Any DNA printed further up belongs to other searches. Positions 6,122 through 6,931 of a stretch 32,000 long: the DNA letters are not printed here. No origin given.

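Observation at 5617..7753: Uncharacterised, translationally coupled four-gene operon resembling a toxin/immunity module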

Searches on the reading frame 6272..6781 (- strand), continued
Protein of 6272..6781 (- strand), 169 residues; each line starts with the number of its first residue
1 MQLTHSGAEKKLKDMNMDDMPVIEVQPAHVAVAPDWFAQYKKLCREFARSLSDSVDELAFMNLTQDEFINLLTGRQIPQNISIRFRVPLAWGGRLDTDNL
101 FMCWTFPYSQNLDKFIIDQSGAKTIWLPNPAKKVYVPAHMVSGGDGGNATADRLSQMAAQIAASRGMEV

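Call 69: find_encoding_contigs(protein=P0276, flank=10000, max_places=2)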
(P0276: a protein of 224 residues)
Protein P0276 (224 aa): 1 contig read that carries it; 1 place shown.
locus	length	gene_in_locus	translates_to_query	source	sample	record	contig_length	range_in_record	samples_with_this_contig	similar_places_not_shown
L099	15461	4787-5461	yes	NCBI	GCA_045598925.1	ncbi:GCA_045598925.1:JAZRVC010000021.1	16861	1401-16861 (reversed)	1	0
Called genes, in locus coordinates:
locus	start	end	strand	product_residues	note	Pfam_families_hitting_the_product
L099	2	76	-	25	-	?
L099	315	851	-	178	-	PF00226:DnaJ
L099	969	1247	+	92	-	PF13467:RHH_4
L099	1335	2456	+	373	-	-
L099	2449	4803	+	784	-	PF02534:T4SS-DNA_transf, PF10412:TrwB_AAD_bind, PF02534:T4SS-DNA_transf, PF12696:TraG-D_C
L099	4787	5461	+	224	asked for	-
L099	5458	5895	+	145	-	-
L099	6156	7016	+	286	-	-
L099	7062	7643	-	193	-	PF03167:UDG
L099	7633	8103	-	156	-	-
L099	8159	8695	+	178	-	-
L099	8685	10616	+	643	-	PF03772:Competence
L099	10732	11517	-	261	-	PF08795:DUF1796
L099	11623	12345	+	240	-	PF04231:Endonuclease_1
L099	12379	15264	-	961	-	-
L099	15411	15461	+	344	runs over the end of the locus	PF00154:RecA_N, PF08423:Rad51, PF06745:ATPase, PF01637:ATPase_2 (weak), PF27531:MT3502_N (weak), PF21096:RecA_C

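Call 72: list_cluster_members(proteins=[P0276, P0304, P0313, P0279, P0384, P0391, P0340, P0247, P0387, P0347])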
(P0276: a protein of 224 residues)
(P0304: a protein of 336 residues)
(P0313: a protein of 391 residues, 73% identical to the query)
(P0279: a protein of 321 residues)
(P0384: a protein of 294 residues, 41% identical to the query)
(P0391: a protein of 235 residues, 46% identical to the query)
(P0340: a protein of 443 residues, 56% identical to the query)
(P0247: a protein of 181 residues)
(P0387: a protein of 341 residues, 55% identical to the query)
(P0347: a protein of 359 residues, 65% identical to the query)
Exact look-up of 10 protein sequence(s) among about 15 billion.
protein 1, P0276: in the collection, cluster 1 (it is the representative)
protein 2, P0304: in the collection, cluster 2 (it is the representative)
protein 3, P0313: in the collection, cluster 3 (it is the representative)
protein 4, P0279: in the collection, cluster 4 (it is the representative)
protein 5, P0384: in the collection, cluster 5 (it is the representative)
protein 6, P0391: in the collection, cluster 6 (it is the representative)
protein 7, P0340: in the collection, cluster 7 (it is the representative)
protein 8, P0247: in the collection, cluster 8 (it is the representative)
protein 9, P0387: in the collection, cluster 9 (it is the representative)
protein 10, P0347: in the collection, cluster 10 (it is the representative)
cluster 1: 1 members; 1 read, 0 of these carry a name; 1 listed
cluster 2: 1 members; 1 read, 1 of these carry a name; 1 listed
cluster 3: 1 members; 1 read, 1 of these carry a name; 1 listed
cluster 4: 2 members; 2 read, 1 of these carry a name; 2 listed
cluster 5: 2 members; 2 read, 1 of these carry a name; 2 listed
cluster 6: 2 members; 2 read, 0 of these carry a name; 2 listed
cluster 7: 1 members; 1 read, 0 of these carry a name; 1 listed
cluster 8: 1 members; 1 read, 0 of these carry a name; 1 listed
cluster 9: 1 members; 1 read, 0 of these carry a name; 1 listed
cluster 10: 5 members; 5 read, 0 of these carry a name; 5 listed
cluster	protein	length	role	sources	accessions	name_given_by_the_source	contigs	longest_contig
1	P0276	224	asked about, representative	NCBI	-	-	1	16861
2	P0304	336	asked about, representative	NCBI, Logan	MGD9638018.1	MAG: hypothetical protein AB7U85_03040 [Alphaproteobacteria bacterium]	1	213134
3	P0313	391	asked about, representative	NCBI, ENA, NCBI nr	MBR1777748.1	MAG: hypothetical protein IJ752_04095 [Alphaproteobacteria bacterium] | hypothetical protein [Alphaproteobacteria bacterium]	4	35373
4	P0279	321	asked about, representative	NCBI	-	-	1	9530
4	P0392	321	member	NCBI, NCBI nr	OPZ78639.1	MAG: hypothetical protein BWY78_00479 [Alphaproteobacteria bacterium ADurb.Bin438]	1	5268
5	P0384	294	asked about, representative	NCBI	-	-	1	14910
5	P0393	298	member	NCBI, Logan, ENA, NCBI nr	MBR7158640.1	MAG: hypothetical protein IKD08_03040 [Alphaproteobacteria bacterium] | hypothetical protein [Alphaproteobacteria bacterium]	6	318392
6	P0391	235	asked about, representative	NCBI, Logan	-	-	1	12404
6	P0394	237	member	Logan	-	-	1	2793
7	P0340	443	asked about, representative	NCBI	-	-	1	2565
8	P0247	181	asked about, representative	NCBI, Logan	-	-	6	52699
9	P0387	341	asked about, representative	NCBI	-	-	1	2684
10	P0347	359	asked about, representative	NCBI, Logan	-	-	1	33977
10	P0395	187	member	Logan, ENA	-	-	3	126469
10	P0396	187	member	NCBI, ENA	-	-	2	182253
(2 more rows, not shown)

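Call 86: fold_search(model_id=the predicted structure, library=viral)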
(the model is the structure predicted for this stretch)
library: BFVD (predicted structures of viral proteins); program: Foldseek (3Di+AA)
matches with E <= 10: 122; with E <= 0.001: 0
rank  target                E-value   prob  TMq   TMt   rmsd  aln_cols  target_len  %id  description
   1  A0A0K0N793            4.7e-01  0.14  0.28  0.25  17.1       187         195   12  HNH domain-containing protein [Gordonia phage GMA2]
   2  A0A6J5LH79            1.2e+00  0.07  0.19  0.17  19.0       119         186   15  HNHc domain containing protein [uncultured Caudovirales phage]
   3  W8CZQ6                1.3e+00  0.02  0.14  0.08  19.0       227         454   13  Virion structural protein [Erwinia phage PhiEaH1]
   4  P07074                1.4e+00  0.07  0.18  0.14  14.4       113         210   13  Probable mobile endonuclease C [Enterobacteria phage T4]
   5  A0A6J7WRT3            1.5e+00  0.09  0.19  0.20  10.3        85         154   20  HNHc domain containing protein [uncultured Caudovirales phage]
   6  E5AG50                1.6e+00  0.08  0.23  0.25  10.8        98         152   13  (no name in the UniProt tables at hand)
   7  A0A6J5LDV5            1.9e+00  0.04  0.17  0.20  16.5       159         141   12  HNHc domain containing protein [uncultured Caudovirales phage]
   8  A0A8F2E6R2            2.0e+00  0.06  0.17  0.17  11.0        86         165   24  HNH endonuclease [Streptomyces phage TunaTartare]
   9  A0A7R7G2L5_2          2.0e+00  0.04  0.20  0.04  18.7       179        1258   14  (no name in the UniProt tables at hand)
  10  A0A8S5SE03            2.2e+00  0.18  0.22  0.26   5.3        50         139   22  NinG recombination protein [Siphoviridae sp. ctnpt50]
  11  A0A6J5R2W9            2.3e+00  0.08  0.20  0.25  10.0       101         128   14  HNHc domain containing protein [uncultured Caudovirales phage]
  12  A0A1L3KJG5            2.3e+00  0.08  0.23  0.24  15.9       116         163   10  (no name in the UniProt tables at hand)
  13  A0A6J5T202            2.3e+00  0.03  0.16  0.09  17.8       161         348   11  HNHc domain containing protein [uncultured Caudovirales phage]
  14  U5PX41                2.3e+00  0.02  0.15  0.16  15.9       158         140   13  Tail protein [Clavibacter phage CN1A]
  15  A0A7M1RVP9            2.4e+00  0.04  0.18  0.19  15.6       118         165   13  HNH nuclease domain-containing protein [uncultured phage cr118_1]
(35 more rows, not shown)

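Call 91: search_dna_similar(query=L099:2449-4803:+, collection=plasmids, mode=protein, max_rows=12)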
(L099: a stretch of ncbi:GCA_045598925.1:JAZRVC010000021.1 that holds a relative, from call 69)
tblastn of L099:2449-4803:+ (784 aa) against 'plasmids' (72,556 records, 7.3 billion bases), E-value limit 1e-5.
Records with a match: 4940; places in all: 5049; records where one place covers at least 80% of the query: 1.
Best place of each record, by identity: <60% 4940.
By first word of the organism name: Escherichia 1542; Klebsiella 570; Salmonella 282; Campylobacter 254; Enterobacter 164; Agrobacterium 159; Xanthomonas 151; Pseudomonas 120; uncultured 112; Citrobacter 111; and 217 more.
By predicted mobility (MOB-suite, as given by PLSDB): conjugative 4230; non-mobilizable 449; mobilizable 261.
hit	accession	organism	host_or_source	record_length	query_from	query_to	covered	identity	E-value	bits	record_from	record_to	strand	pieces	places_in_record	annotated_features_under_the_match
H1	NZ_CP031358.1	Erythrobacter aureus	marine sediment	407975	8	689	87%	32.2%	5e-83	297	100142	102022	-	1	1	type IV secretory system conjugative DNA transfer family protein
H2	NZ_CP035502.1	Sphingosinicella sp. BN140058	Cell culture,soil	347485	105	699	76%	34.8%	2e-89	316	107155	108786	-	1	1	type IV secretory system conjugative DNA transfer family protein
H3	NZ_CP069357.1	Microvirga sp. VF16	Vachellia farnesiana,Cell culture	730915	141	688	67%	35.3%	3e-58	315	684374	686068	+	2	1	type IV secretory system conjugative DNA transfer family protein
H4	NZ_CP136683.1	Thalassospira lucentensis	Macrocystis pyrifera gametophyte,Whole ...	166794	107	696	51%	36.9%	6e-42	250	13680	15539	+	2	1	type IV secretory system conjugative DNA transfer family protein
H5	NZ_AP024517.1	Nitrosospira sp. NRS527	Oryza sativa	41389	105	689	65%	27.1%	6e-17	170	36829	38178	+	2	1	type IV secretory system conjugative DNA transfer family protein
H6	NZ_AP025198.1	Helicobacter cinaedi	Cricetinae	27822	116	694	59%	29.1%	1e-17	157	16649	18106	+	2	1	type IV secretory system conjugative DNA transfer family protein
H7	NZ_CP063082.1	Helicobacter cinaedi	Homo sapiens,isolate,blood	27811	116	694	59%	29.1%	1e-17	156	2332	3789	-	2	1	type IV secretory system conjugative DNA transfer family protein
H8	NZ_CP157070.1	Nitrosomonas europaea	cell culture,river sludge effuent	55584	156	696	69%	23.1%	4e-13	81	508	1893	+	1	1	none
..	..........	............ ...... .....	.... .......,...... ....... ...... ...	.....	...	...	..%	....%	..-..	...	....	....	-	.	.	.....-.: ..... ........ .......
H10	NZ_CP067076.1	Rhizobium sp. AB2/73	Phyla canescens,cell culture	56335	112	698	66%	23.5%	7e-12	135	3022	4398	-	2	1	type IV secretory system conjugative DNA transfer family protein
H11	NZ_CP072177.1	Rhizobium sp. AB2/73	Phyla canescens,cell culture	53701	112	698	66%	23.5%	8e-12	134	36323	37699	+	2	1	type IV secretory system conjugative DNA transfer family protein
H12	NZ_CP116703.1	Agrobacterium tumefaciens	Yarrow,cell culture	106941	112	698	66%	23.5%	1e-11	134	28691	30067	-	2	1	type IV secretory system conjugative DNA transfer family protein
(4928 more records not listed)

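Call 92: search_dna_similar(query=P0284, collection=plasmids, mode=protein, max_evalue=0.01, max_rows=10)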
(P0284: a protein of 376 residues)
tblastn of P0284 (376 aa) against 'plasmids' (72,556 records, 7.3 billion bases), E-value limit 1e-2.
Records with a match: 458; places in all: 459; records where one place covers at least 80% of the query: 0.
Best place of each record, by identity: <60% 458.
By first word of the organism name: Enterobacter 253; Salmonella 59; Klebsiella 36; Escherichia 34; Citrobacter 31; Pantoea 14; Leclercia 9; Cytobacillus 5; Serratia 4; Raoultella 4; and 8 more.
By predicted mobility (MOB-suite, as given by PLSDB): conjugative 433; non-mobilizable 24; mobilizable 1.
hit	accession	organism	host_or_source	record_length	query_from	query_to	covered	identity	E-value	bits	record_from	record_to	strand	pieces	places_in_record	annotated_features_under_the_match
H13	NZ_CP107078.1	Kosakonia cowanii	pure culture,soil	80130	201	351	40%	30.3%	7e-11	71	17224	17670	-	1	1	HNH endonuclease signature motif containing protein | YrhA family protein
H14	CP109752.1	Enterobacter hormaechei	whole organism,Sink Area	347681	201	343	38%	31.9%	5e-10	69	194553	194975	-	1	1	HNH endonuclease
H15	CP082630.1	Salmonella enterica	ground turkey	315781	201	343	38%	31.9%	5e-10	69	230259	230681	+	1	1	HNH endonuclease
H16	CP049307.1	Salmonella enterica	ground turkey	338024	201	343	38%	31.9%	5e-10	69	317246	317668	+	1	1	HNH endonuclease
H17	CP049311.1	Salmonella enterica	ground turkey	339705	201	343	38%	31.9%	5e-10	69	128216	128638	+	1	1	HNH endonuclease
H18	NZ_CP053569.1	Enterobacter cloacae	chicken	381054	201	343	38%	31.9%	5e-10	69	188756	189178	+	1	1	HNH endonuclease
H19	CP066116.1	Citrobacter freundii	sputum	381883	201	343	38%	31.9%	5e-10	69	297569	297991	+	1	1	HNH endonuclease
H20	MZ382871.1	Enterobacter cloacae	-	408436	201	343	38%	31.9%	5e-10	69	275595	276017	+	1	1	HNH endonuclease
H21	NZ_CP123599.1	Enterobacter cloacae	Bacterial cell culture,Blattella ...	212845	201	343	38%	31.9%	6e-10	69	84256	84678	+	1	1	HNH endonuclease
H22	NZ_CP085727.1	Citrobacter freundii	Homo sapiens,rectal swab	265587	201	343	38%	31.9%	6e-10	69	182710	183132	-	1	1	HNH endonuclease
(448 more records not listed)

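Call 93: get_annotated_region(hit=H13, flank=7000)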
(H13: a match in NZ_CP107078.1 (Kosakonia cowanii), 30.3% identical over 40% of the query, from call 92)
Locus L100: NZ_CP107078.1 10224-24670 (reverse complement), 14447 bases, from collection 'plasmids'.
description: Kosakonia cowanii strain LT-1 plasmid unnamed1, complete sequence
organism: Kosakonia cowanii (NCBI taxid 208223)
taxonomy: Bacteria; Pseudomonadota; Gammaproteobacteria; Enterobacterales; Enterobacteriaceae; Kosakonia; Kosakonia cowanii
host: -; source: pure culture,soil; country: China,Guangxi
typing (MOB-suite, as given by PLSDB): non-mobilizable
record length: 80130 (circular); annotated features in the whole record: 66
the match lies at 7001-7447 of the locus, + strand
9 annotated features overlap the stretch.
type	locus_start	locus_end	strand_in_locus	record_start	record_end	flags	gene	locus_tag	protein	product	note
CDS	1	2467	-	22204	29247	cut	-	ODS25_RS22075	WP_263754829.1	Ig-like domain-containing protein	-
CDS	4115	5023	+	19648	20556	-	repA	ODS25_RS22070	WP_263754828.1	plasmid replication initiator RepA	-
CDS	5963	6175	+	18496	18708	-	-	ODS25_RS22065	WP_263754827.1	hypothetical protein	-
CDS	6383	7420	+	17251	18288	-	-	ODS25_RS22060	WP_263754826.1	HNH endonuclease signature motif containing protein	-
CDS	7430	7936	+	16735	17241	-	-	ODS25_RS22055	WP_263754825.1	YrhA family protein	-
CDS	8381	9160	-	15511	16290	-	-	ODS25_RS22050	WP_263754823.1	TraX family protein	-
CDS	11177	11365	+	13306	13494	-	-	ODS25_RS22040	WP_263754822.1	hypothetical protein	-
CDS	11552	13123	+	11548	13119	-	-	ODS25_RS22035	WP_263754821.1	AAA family ATPase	-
CDS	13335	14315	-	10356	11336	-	-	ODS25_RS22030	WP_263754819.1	hypothetical protein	-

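Call 94: get_annotated_region(hit=H18, flank=7000)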
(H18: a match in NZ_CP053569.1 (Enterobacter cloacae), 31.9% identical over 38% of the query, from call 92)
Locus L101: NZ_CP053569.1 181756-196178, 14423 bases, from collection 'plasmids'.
description: Enterobacter cloacae strain MY490 plasmid pMY490-mcr-9, complete sequence
organism: Enterobacter cloacae (NCBI taxid 550)
taxonomy: Bacteria; Pseudomonadota; Gammaproteobacteria; Enterobacterales; Enterobacteriaceae; Enterobacter; Enterobacter cloacae
host: -; source: chicken; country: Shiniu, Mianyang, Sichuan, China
typing (MOB-suite, as given by PLSDB): conjugative; replicon IncHI2A,IncP,rep_cluster_1088; relaxase MOBH,MOBP; mating-pair formation MPF_F
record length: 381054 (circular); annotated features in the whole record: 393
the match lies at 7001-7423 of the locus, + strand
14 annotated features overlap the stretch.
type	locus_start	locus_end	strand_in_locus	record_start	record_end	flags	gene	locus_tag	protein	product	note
CDS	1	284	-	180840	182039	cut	-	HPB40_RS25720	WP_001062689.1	site-specific integrase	GO:0015074 - DNA integration [Evidence IEA]; GO:0006310 - DNA recombination [Evidence IEA]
CDS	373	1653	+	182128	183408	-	umuC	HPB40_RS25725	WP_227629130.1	translesion error-prone DNA polymerase V subunit UmuC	GO:0006281 - DNA repair [Evidence IEA]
CDS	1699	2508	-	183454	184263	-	-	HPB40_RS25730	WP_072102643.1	DsbA family protein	-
CDS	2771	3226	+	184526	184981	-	-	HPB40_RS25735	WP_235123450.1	hypothetical protein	-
CDS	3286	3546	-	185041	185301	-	-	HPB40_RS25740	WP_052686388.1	hypothetical protein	-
CDS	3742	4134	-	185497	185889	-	-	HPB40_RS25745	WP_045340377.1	hypothetical protein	-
CDS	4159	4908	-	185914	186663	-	-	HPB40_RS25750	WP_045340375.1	thioredoxin fold domain-containing protein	-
CDS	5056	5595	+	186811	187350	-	-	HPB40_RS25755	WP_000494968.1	lytic transglycosylase domain-containing protein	-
CDS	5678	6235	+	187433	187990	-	-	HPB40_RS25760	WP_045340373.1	HAD domain-containing protein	-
CDS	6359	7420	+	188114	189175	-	-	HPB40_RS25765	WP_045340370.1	HNH endonuclease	-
CDS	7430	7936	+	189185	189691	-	-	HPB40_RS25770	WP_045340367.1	YrhA family protein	-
CDS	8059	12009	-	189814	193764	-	-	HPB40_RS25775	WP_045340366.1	conjugal transfer protein TraG N-terminal domain-containing protein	-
CDS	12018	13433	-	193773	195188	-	trhH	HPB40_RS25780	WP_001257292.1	IncHI-type conjugal transfer protein TrhH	-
CDS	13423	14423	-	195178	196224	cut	-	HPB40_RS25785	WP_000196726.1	thioredoxin family protein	-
